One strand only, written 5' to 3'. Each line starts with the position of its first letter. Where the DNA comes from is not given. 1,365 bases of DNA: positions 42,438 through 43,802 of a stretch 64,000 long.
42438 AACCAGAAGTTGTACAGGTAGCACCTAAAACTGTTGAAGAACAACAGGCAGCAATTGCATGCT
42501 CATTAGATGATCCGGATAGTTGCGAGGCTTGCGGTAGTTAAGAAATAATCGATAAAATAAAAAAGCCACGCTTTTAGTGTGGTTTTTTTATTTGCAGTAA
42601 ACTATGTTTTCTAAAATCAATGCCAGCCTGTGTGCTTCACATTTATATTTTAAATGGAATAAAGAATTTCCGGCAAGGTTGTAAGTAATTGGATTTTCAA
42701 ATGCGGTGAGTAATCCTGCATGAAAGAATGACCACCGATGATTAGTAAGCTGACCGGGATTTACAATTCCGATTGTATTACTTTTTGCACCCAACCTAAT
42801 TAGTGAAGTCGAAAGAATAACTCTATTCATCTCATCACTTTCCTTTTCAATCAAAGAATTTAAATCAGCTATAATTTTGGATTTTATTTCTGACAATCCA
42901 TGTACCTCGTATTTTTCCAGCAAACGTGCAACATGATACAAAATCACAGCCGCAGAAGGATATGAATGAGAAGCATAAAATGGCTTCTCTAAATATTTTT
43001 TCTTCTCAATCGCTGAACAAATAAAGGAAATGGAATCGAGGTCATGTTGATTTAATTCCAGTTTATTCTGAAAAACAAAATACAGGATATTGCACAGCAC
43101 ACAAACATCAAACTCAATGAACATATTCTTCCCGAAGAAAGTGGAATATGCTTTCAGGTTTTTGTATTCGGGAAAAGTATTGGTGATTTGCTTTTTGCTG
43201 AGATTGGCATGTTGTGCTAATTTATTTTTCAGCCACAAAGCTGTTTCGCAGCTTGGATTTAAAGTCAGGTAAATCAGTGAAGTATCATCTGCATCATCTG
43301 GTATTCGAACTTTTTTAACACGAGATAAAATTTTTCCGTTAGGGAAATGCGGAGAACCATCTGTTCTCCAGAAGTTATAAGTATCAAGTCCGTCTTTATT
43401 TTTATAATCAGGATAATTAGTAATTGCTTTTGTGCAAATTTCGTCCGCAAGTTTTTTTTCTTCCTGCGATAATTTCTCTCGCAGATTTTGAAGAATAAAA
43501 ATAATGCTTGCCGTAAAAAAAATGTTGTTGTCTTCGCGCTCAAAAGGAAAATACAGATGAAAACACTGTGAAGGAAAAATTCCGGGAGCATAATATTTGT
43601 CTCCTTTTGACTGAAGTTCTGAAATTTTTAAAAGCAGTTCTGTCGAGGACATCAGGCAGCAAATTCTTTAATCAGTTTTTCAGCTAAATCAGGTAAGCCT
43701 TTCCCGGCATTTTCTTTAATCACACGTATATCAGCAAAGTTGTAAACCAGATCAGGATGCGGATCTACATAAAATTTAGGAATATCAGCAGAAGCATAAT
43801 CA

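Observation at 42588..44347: Canonical sirtuin translationally coupled to an uncharacterised 354-aa helical protein with a DxDDT(S) motif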

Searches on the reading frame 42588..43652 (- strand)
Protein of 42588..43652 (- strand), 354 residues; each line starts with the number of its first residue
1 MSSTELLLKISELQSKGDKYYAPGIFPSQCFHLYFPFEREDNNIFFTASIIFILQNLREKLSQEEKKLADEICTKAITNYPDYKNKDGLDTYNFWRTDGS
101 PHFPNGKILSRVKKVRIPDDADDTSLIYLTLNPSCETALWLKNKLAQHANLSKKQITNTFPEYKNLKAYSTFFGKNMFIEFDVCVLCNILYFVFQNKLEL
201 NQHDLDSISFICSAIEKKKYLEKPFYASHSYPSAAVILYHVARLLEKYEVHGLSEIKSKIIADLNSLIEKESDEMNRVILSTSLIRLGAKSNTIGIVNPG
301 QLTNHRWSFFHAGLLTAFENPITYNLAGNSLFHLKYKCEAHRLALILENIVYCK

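Call 3: search_protein_families(library=pfam, proteins=[window:42588-43652:-], max_evalue=1)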
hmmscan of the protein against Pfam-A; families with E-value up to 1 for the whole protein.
window:42588-43652:- (354 aa): 0 families

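Call 4: search_protein_families(library=ncbifam, proteins=[window:42588-43652:-], max_evalue=1)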
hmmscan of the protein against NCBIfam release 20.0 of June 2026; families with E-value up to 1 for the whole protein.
window:42588-43652:- (354 aa): 1 family
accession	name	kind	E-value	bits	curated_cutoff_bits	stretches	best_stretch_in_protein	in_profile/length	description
NF006221.0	PRK08348.1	subfamily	0.047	13.4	124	1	149-192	12-54/136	NADH-plastoquinone oxidoreductase subunit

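Call 5: search_protein_families(library=padloc, proteins=[window:42588-43652:-], max_evalue=1)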
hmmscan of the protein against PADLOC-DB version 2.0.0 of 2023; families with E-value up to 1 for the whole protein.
window:42588-43652:- (354 aa): 0 families

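Call 6: find_homologous_proteins(query=window:42588-43652:-, max_evalue=0.001)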
Query window:42588-43652:- (354 aa): 649 proteins with E <= 0.001 among 3035 candidates; the best 120 are listed.
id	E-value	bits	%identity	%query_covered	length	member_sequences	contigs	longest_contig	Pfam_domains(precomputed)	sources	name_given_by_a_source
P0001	7.4e-219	744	93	100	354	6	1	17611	-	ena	-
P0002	1.5e-201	687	86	100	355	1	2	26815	-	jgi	jgi:hypothetical protein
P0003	1.7e-198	677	85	99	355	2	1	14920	-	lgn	-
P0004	1.7e-197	674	85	100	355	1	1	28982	-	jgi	jgi:hypothetical protein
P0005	3.3e-195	666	82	100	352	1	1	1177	-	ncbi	-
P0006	6.3e-195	665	85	100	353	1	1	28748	-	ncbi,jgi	jgi:hypothetical protein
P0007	9.0e-193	658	83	100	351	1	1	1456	-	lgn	-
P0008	3.3e-192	656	82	99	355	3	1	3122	-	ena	-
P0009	2.4e-191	653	82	99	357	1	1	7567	-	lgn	-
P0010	2.4e-191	653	81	100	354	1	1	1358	-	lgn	-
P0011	3.4e-191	653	84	100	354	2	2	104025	-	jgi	jgi:hypothetical protein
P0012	6.8e-190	649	82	100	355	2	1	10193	-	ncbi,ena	-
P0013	2.8e-188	643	82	100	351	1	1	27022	-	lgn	-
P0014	1.1e-186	638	81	100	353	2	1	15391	-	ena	-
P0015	2.1e-186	637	80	100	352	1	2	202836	-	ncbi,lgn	ncbi:MAG: hypothetical protein AB7G44_02190 [Bacteroidia bacterium]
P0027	3.9e-156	538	68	96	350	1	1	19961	-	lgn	-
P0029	9.7e-121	421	55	100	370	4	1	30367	-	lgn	-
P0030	1.3e-119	418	54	99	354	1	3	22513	-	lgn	-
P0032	6.4e-118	412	54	100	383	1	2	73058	-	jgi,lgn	-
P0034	4.5e-113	396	53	99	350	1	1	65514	-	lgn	-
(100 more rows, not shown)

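Call 7: search_solved_structures(query=window:42588-43652:-, max_evalue=10)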
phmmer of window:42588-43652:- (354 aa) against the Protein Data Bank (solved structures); distinct sequences matched with E-value up to 10: 0.

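Call 10: search_solved_structures(query=A1, max_evalue=10, show_alignments=2)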
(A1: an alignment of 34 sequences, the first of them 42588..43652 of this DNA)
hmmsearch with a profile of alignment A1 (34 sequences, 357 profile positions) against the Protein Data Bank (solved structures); distinct sequences matched with E-value up to 10: 0.

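Call 11: find_related_loci(query=A1, collection=genome_contigs, flank=6000)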
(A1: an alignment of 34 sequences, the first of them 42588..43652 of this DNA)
Query A1 (354 aa) in genome_contigs; peptide patterns used: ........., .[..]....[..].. (x = any residue, [..] = any of these).
278 stretches matched a pattern; 239 encode a relative of the query (tblastn E <= 1e-3); the best 80 are kept; 80 distinct loci.
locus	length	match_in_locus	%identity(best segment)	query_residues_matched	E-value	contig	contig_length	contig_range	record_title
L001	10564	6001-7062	91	1-354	0e+0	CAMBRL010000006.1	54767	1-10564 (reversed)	MAG: Chitinophaga pinensis isolate MiH-14oct19-92 genome assembly, contig: MiH-14oct19-C911, whole genome shotgun sequen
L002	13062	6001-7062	91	1-354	0e+0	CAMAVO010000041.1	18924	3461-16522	MAG: Chitinophaga pinensis isolate MaH-04nov19-72 genome assembly, contig: MaH-04nov19-C7386, whole genome shotgun seque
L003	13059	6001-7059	85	1-354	0e+0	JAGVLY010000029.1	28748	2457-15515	MAG: Bacteroidia bacterium isolate SW_52 c_000000026739, whole genome shotgun sequence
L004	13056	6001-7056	81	1-352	0e+0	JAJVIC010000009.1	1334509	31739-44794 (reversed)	MAG: Bacteroidia bacterium isolate Bin_39 c_000000000004, whole genome shotgun sequence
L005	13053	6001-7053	80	1-354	0e+0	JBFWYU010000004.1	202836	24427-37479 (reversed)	MAG: Bacteroidia bacterium isolate CA_2019_TPBS_171 NODE_606_length_202836_cov_6.646153_TPBS, whole genome shotgun seque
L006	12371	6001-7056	79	2-354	0e+0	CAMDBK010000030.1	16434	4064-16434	MAG: Chitinophaga pinensis isolate MaH-04nov19-256 genome assembly, contig: MaH-04nov19-C9097, whole genome shotgun sequ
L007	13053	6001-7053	55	1-354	3e-128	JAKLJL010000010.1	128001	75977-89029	MAG: Bacteroidetes bacterium isolate MAG.504 MAG.504-NODE_10_length_128001_cov_13.883618, whole genome shotgun sequence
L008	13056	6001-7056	83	3-354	0e+0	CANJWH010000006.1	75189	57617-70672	MAG: Bacteroidetes bacterium isolate RH-23may17-764 genome assembly, contig: RH-23may17-C2387, whole genome shotgun sequ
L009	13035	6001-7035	52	5-351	1e-116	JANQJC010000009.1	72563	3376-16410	MAG: Flavobacteriales bacterium isolate PL25a_bin.101 k99_3411383, whole genome shotgun sequence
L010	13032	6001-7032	49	5-348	3e-112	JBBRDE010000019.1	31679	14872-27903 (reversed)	MAG: Cytophagales bacterium isolate Co_metawrap_2438 Cmw_2438_k141_2200901_length_31679_cov_8.0000, whole genome shotgun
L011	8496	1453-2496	49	1-348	4e-112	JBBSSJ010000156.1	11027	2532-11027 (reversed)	MAG: Cytophagales bacterium isolate SVL1_sbin.60 SVL1_sbin.60_K_290778_L_11027_cov_10.0000, whole genome shotgun sequenc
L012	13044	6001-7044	49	1-348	1e-111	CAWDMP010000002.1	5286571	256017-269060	MAG: uncultured Cytophagales bacterium isolate MFD03250.bin.1.129 genome assembly, contig: contig_2791, whole genome sho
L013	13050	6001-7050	46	1-348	4e-111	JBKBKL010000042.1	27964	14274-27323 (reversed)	MAG: Runella sp. isolate 21I_061.bin.31 NODE_44_length_27964_cov_5.174275, whole genome shotgun sequence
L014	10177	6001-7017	49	10-348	4e-110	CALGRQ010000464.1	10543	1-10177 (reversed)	MAG TPA_asm: uncultured Dyadobacter sp. isolate SRR1561996_bin.44_CONCOCT_v1.1_MAG genome assembly, contig: ERZ724032.59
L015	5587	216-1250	48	6-348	3e-110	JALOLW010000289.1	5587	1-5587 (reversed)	MAG: Spirosomataceae bacterium isolate Prado035 scaffold_39615, whole genome shotgun sequence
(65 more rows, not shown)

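Call 13: predict_structure(alignment_id=A1)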
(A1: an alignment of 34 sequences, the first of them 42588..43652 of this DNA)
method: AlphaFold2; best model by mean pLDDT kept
length: 354 residues; sequences in the alignment: 34
mean_pLDDT: 87.0   pTM: 0.90
mean pLDDT of the five models: 87.0, 86.1, 85.1, 84.4, 83.0
residues with pLDDT >= 90: 189; 70-90: 125; 50-70: 40; < 50: 0
segments of 3 or more residues with pLDDT < 50: none
pLDDT, mean of each block of 10 residues (from residue 1): 93 89 90 86 92 97 97 96 79 75 58 61 93 91 87 80 86 72 93 96 95 93 86 92 97 96 96 93 96 69 71 78 85 91 96 90
secondary structure, 60 per line:
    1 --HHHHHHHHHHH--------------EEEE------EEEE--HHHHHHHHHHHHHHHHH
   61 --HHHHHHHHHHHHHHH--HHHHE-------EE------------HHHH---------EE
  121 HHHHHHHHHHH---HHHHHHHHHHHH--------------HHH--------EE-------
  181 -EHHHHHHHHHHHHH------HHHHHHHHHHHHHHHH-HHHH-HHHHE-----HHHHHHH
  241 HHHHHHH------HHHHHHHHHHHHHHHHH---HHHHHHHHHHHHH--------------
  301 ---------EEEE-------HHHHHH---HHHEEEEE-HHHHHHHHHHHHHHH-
elements in order: H3-13 E28-31 E38-41 H44-60 H63-77 H80-83 H106-109 H121-131 H135-146 H183-195 H202-217 H219-222 H224-227 H234-247 H254-270 H274-286 E310-313 H321-326 E333-337 H339-353

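Call 17: fold_search(model_id=the predicted structure, library=pdb)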
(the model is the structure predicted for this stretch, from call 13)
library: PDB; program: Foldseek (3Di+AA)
matches with E <= 10: 323; with E <= 0.001: 9
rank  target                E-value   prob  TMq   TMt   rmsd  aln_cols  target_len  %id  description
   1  9m7f_B                4.2e-09  1.00  0.64  0.45   5.2       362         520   15  Crystal structure of AsDMS D333N mutant in complex with farnesyl pyrophosphate (released 2025-09-10)
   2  9m7f_A                6.1e-09  1.00  0.66  0.47   4.5       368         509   16  Crystal structure of AsDMS D333N mutant in complex with farnesyl pyrophosphate (released 2025-09-10)
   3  9mlo_B                1.1e-08  1.00  0.63  0.47   5.3       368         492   16  Drimenol Synthase - Farnesyl Thiol Complex (released 2025-07-16)
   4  9mhs_A                1.4e-08  1.00  0.66  0.50   4.4       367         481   16  Drimenol synthase (released 2025-07-16)
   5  9mhs_B                1.4e-08  1.00  0.66  0.48   4.6       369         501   16  Drimenol synthase (released 2025-07-16)
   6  9m7d_A                2.0e-08  1.00  0.67  0.47   4.3       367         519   16  Crystal structure of AsDMS D333N mutant (released 2025-09-10)
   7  9mlo_A                2.1e-08  1.00  0.65  0.47   4.6       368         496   16  Drimenol Synthase - Farnesyl Thiol Complex (released 2025-07-16)
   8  9m7d_B                2.1e-08  1.00  0.64  0.46   4.8       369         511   15  Crystal structure of AsDMS D333N mutant (released 2025-09-10)
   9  9m7e_B                4.0e-08  1.00  0.64  0.46   4.8       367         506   15  Crystal structure of AsDMS D333N mutant in complex with drimenyl phosphate (released 2025-09-10)
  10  8paj_B                2.1e-03  1.00  0.53  0.54   8.1       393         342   11  Crystal Structure of a Squalene-Hopene cyclase from Archangium gephyra (released 2024-06-26)
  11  8paj_A                4.3e-03  1.00  0.55  0.57   7.2       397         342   10  Crystal Structure of a Squalene-Hopene cyclase from Archangium gephyra (released 2024-06-26)
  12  7b2m_B                7.6e-03  0.95  0.30  0.21  12.9       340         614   11  Cryo-EM structure of complement C4b in complex with nanobody E3 (released 2022-03-02)
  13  1hzf                  9.7e-03  0.66  0.21  0.23  14.3       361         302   10  C4ADG FRAGMENT OF HUMAN COMPLEMENT FACTOR C4A (released 2002-10-09)
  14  5jpm_B                1.2e-02  0.51  0.20  0.12  14.4       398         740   10  Structure of the complex of human complement C4 with MASP-2 rebuilt using iMDFF (released 2016-08-10)
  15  7b2p_B                1.6e-02  0.87  0.30  0.20  12.2       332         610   12  Cryo-EM structure of complement C4b in complex with nanobody B5 (released 2022-03-02)
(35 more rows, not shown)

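Call 25: search_protein_representatives(alignment_id=A1)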
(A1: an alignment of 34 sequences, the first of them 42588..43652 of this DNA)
Query: 34 sequences, 357 profile positions. Proteins with E-value up to 0.001 (for the whole library): 474; up to 1e-10: 395; up to 1e-30: 297. The best 150 are listed.
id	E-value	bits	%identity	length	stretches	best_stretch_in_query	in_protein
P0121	3.9e-169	578.8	-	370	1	5-356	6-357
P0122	1.7e-129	448.4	-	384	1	3-353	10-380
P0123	1.4e-127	442.1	-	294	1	66-355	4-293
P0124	1.8e-127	441.7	-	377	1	7-355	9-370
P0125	4.5e-122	424.0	-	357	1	4-354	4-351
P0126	8.1e-122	423.1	-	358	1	5-356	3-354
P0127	2.3e-121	421.7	-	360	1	3-355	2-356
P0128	3.3e-121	421.1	-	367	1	4-354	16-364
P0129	5.5e-119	413.8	-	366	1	3-355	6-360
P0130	1.6e-116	405.7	-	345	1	6-352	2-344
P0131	2.9e-116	404.9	-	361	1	2-355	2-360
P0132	3.0e-116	404.8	-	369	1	4-355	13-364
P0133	3.0e-115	401.5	-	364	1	4-354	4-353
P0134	3.7e-114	397.9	-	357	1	2-353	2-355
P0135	1.2e-112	393.0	-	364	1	7-352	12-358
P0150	3.0e-102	358.8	-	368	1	4-354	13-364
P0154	1.7e-98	346.4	-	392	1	5-355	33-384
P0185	1.8e-86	306.9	-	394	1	4-356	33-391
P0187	1.2e-85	304.1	-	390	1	5-354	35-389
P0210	3.4e-81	289.5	-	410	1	6-354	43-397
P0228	6.6e-79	282.0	-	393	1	4-355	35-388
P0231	3.0e-78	279.8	-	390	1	4-355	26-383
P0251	1.1e-73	264.8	-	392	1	5-353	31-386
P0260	1.1e-70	255.0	-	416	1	4-356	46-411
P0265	2.4e-69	250.5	-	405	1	4-352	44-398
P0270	8.0e-69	248.8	-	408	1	4-355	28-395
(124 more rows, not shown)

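Call 52: list_cluster_members(proteins=[window:42588-43652:-, P0122, P0150, P0185, P0210, P0228, P0251, P0260, P0265, P0270])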
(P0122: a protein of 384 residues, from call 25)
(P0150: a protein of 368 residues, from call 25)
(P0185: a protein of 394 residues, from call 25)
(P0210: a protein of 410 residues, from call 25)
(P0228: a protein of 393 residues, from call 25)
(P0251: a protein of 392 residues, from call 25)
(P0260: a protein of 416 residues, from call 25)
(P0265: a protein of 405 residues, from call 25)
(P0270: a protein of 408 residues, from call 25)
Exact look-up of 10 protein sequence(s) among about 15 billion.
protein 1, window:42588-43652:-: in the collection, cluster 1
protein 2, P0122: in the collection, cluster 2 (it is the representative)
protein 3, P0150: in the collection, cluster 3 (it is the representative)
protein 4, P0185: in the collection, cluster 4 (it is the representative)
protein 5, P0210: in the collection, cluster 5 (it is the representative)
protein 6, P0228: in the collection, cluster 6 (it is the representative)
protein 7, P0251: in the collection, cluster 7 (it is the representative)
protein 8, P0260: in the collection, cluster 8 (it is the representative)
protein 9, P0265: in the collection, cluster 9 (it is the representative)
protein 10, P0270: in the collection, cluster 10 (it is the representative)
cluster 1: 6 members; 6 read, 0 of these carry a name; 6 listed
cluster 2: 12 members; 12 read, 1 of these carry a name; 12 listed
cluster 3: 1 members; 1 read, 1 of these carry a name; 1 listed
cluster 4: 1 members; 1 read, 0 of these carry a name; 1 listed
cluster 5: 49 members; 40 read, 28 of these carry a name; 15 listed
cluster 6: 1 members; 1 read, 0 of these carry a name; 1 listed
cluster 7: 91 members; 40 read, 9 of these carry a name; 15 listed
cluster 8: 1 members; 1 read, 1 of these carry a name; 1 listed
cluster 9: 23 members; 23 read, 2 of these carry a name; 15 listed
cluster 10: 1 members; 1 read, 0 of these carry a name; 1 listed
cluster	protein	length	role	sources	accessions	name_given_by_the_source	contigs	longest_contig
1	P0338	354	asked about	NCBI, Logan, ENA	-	-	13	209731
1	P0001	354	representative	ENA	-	-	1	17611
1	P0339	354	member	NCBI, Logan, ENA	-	-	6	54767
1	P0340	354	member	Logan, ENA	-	-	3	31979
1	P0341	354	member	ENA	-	-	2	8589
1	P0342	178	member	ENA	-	-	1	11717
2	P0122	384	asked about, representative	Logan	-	-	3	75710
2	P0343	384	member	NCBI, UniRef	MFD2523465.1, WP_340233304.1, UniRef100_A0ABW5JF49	hypothetical protein [Emticicia soli] | Uncharacterized protein n=1 Tax=Emticicia soli TaxID=2027878 RepID=A0ABW5JF49_9BACT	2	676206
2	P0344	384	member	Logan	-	-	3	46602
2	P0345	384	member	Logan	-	-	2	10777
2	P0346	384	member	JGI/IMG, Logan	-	-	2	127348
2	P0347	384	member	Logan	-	-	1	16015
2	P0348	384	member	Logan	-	-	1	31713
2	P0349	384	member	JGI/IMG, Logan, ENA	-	-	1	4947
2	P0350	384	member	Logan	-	-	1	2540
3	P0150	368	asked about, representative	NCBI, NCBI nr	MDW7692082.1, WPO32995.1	hypothetical protein R9C00_14930 [Flammeovirgaceae bacterium SG7u.111] | hypothetical protein [Flammeovirgaceae bacterium SG7u.132]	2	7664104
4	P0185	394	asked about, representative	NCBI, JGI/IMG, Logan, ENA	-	-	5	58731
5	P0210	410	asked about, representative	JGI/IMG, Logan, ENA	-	hypothetical protein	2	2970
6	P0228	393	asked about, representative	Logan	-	-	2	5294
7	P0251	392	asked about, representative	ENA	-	-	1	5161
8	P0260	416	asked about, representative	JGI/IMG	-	hypothetical protein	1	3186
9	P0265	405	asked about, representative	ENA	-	-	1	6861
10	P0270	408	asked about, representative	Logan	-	-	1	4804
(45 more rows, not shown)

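Call 53: find_encoding_contigs(protein=window:42588-43652:-, flank=10000, max_places=3)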
Protein window:42588-43652:- (354 aa): 24 contigs read that carry it; 3 places shown.
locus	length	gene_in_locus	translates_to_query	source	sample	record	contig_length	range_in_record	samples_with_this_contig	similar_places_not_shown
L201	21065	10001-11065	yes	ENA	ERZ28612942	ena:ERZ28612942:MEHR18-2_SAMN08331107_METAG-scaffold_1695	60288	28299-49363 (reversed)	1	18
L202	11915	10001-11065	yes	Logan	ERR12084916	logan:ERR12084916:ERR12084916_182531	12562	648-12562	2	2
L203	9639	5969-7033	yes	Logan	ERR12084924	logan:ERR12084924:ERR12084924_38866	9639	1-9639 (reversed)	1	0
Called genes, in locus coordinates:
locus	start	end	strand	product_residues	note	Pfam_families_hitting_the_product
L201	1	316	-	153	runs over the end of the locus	-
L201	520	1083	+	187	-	PF02469:Fasciclin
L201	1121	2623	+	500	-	-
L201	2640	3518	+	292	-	PF01513:NAD_kinase, PF20143:NAD_kinase_C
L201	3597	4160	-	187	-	-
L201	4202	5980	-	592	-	PF00501:AMP-binding, PF23562:AMP-binding_C_3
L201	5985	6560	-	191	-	PF00857:Isochorismatase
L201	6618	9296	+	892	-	PF13116:YhdP (faint)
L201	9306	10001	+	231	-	PF02146:SIR2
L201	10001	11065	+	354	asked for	-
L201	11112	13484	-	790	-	PF03477:ATP-cone, PF00317:Ribonuc_red_lgN, PF02867:Ribonuc_red_lgC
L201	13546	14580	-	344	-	PF00268:Ribonuc_red_sm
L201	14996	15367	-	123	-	-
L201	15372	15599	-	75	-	-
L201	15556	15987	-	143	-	PF04519:Bactofilin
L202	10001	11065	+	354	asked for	-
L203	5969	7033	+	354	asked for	-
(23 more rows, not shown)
